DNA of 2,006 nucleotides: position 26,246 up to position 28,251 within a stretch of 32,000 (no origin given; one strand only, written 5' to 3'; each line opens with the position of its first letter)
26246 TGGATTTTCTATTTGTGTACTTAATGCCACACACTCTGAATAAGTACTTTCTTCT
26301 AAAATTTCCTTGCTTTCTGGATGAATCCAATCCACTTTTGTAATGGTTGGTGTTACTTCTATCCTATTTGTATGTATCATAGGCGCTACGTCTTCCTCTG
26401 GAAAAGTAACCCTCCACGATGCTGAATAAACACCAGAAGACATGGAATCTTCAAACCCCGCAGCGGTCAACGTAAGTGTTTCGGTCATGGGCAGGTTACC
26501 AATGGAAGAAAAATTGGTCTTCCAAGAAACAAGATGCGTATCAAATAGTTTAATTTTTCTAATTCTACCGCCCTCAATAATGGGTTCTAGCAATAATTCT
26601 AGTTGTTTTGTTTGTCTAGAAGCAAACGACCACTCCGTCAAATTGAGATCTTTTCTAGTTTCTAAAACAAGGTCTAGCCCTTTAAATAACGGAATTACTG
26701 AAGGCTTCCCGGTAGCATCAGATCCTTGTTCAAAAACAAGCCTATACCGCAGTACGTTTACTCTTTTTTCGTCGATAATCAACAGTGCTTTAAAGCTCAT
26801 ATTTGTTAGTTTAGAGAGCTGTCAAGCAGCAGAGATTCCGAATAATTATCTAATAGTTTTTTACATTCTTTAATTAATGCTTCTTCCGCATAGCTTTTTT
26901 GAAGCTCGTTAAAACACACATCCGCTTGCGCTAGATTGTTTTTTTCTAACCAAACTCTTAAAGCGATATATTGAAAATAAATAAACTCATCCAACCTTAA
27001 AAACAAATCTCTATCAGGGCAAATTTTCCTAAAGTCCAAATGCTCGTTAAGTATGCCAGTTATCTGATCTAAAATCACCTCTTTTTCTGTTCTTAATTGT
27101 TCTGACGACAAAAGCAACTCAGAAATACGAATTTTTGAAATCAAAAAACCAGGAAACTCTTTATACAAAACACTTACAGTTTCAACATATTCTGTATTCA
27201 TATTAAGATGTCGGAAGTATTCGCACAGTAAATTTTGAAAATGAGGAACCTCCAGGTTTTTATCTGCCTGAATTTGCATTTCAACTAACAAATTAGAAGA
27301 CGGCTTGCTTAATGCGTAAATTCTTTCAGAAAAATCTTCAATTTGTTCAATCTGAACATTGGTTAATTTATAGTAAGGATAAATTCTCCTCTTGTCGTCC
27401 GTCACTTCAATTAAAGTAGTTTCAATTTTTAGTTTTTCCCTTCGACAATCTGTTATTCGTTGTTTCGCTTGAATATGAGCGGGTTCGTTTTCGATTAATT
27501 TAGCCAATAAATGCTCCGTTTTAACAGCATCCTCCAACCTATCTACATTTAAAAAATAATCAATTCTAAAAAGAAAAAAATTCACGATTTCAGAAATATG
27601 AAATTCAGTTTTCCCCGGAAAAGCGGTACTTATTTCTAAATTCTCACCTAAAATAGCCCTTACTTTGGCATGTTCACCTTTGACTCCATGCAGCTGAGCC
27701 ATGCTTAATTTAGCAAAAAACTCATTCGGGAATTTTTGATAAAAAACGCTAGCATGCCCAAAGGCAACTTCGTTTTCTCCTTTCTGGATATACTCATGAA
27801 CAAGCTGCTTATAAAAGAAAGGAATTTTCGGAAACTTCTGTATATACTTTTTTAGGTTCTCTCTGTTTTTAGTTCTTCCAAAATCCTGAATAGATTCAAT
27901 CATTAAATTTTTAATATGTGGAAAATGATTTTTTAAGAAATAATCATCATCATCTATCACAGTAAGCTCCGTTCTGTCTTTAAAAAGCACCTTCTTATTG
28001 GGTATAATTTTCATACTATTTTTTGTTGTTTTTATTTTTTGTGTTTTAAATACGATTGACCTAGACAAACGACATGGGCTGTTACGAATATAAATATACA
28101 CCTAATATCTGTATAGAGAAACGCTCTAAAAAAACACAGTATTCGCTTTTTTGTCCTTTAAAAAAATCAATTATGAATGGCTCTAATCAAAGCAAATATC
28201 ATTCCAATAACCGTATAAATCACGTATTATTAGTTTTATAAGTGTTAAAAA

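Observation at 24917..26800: TssD/Hcp-like tube domain fused to a metzincin peptidase, a candidate specialised-Hcp effector of a Bacteroidota T6SS-iii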

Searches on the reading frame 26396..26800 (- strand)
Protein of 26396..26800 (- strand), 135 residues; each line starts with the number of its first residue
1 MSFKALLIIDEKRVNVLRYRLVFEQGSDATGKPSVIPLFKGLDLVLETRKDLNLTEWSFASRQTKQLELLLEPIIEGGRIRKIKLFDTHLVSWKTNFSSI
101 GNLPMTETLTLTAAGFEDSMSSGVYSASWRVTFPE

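Call 55: find_homologous_proteins(query=window:26396-26800:-, max_evalue=0.001)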
Query window:26396-26800:- (135 aa): 5 proteins with E <= 0.001 among 23 candidates.
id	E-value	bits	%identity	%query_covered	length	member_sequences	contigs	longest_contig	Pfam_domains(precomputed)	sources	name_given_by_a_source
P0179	1.2e-45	173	63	98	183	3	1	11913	PF17642.7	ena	-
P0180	4.7e-45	171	62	98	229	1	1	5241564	PF17642.7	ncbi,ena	-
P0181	7.1e-45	170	62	98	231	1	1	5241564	PF17642.7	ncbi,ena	-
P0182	1.4e-44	169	61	98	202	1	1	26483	PF17642.7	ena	-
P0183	3.4e-44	168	61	98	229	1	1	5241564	PF17642.7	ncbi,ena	-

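Call 56: find_encoding_contigs(protein=P0180, flank=10000, max_places=2)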
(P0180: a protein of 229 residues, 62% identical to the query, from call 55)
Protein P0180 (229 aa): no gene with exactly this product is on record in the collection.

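Call 58: find_encoding_contigs(protein=P0181, flank=10000, max_places=2)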
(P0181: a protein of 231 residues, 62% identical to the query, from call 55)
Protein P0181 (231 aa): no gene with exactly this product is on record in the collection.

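Call 78: search_protein_families(library=pfam, proteins=[P0180], max_evalue=0.01)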
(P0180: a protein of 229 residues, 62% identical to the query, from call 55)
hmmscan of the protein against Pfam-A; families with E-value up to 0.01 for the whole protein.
P0180 (229 aa): 1 family
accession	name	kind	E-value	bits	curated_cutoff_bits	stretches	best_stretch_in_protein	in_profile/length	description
PF17642.6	TssD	-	5.8e-24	84.8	25.8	1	2-128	3-127/128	Hemolysin coregulated protein Hcp (TssD)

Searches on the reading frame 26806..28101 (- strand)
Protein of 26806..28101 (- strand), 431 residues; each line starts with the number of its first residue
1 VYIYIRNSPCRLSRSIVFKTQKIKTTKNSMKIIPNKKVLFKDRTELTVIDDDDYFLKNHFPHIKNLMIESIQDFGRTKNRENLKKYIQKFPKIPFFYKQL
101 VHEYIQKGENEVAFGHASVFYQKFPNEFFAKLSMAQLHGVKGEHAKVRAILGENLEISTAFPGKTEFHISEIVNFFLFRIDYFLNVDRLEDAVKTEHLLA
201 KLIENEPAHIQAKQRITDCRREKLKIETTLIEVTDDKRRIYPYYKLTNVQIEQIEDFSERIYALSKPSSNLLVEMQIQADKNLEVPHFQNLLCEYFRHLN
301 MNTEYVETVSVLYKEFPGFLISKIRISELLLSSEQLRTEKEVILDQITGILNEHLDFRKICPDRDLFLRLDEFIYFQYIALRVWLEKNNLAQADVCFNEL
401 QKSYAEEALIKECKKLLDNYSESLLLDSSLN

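Call 4: search_protein_families(library=pfam, proteins=[window:26806-28101:-], max_evalue=1)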
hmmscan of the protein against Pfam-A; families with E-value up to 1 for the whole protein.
window:26806-28101:- (431 aa): 0 families

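Call 7: search_protein_families(library=ncbifam, proteins=[window:26806-28101:-], max_evalue=0.1)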
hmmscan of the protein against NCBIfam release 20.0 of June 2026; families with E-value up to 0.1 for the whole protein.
window:26806-28101:- (431 aa): 0 families

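Call 62: search_solved_structures(query=window:26806-28014:-, max_evalue=10)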
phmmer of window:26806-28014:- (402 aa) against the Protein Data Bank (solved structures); distinct sequences matched with E-value up to 10: 1.
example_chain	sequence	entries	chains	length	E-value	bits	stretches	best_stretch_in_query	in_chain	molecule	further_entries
5lp5_C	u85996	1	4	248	0.088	15.1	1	149-236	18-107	Rod shape-determining protein (MreC)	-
